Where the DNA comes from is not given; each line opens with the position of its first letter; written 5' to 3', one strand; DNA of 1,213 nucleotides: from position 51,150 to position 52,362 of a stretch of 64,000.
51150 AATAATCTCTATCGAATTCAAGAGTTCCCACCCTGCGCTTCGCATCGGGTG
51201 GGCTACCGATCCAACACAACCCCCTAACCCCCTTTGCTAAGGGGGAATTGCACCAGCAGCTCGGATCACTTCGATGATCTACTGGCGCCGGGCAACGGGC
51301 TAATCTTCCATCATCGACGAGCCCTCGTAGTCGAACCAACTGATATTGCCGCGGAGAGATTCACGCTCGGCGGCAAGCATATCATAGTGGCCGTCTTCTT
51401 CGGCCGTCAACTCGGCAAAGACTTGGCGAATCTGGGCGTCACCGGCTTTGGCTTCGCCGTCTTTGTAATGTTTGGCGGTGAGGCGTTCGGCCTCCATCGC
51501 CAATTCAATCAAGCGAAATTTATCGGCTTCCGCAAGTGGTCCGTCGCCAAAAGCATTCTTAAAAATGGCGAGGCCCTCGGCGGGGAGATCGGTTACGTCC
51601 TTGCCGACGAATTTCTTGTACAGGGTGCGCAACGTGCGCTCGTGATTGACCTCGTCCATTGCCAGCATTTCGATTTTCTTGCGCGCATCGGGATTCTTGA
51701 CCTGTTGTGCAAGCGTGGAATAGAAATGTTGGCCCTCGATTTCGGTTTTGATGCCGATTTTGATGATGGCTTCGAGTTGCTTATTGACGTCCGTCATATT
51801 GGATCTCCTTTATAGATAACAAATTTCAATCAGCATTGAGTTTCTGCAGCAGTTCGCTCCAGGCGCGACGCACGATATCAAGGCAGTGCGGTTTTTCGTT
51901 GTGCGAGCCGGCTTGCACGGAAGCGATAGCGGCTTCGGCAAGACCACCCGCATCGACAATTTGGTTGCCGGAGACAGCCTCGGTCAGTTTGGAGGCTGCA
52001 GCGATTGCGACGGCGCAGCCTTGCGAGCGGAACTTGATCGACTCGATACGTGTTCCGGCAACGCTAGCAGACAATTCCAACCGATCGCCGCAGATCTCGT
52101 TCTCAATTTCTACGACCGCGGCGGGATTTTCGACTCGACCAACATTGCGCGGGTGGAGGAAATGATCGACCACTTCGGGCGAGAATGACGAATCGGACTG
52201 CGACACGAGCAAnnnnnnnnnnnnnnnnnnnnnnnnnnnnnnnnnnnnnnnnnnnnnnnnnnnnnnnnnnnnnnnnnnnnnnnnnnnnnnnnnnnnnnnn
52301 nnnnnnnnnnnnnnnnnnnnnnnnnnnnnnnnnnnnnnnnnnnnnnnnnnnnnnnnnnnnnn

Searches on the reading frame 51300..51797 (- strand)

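Call 82: search_protein_families(library=pfam, proteins=[window:51300-51797:-], max_evalue=0.0001)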
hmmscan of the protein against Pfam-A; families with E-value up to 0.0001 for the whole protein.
window:51300-51797:- (165 aa): 1 family
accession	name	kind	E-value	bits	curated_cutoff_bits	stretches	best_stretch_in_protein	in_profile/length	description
PF02915.23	Rubrerythrin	-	5.7e-16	59.6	22.8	1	12-143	3-135/137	Rubrerythrin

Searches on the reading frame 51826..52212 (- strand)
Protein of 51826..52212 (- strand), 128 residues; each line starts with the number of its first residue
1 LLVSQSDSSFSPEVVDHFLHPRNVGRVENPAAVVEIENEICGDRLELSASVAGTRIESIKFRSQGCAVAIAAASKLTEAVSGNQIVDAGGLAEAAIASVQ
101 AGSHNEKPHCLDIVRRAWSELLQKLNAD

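Call 82: search_protein_families(library=pfam, proteins=[window:51826-52212:-], max_evalue=0.0001)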
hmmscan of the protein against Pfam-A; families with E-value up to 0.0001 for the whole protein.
window:51826-52212:- (128 aa): 1 family
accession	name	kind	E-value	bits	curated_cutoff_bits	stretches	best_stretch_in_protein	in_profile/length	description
PF01592.21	NifU_N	-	2.7e-24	86.2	22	1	11-114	3-109/127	NifU-like N terminal domain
